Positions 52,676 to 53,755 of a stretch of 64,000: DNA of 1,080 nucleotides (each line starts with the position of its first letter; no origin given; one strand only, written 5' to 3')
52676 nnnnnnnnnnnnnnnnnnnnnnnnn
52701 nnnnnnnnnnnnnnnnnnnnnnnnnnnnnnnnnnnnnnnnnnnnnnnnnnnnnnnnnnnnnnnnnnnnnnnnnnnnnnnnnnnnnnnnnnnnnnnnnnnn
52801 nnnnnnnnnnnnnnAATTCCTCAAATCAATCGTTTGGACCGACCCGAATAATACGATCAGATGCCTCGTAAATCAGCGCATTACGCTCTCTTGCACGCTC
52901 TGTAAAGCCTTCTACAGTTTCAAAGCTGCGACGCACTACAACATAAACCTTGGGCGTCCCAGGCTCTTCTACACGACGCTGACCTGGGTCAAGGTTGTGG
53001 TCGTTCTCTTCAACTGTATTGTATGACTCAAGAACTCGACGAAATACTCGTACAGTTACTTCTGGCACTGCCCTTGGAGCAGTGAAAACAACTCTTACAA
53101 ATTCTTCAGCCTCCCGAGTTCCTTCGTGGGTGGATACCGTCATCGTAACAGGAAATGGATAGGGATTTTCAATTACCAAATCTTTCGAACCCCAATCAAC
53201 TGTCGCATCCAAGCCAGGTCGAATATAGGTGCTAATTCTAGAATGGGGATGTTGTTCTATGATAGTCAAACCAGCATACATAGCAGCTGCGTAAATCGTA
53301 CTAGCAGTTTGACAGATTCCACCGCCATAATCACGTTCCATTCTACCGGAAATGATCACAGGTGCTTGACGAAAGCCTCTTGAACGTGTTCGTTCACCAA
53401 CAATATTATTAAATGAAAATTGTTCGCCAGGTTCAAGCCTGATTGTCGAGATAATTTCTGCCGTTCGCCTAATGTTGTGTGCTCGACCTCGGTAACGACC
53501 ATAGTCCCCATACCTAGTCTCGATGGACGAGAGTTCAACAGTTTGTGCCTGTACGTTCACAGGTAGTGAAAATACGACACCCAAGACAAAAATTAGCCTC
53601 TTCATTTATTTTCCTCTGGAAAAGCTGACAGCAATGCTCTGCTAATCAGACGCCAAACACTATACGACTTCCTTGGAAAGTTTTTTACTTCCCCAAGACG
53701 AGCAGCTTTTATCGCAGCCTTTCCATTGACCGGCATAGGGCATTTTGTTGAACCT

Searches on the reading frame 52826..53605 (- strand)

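Call 53: search_protein_families(library=pfam, proteins=[window:52826-53605:-], max_evalue=0.01)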
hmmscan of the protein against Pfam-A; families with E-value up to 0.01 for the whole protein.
window:52826-53605:- (259 aa): 2 families
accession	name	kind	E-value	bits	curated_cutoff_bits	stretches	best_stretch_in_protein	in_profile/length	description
PF04294.18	VanW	-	7e-43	145.7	27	1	41-163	2-124/130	VanW like protein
PF07501.17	G5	-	2.1e-05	25.1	23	1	195-257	12-74/75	G5 domain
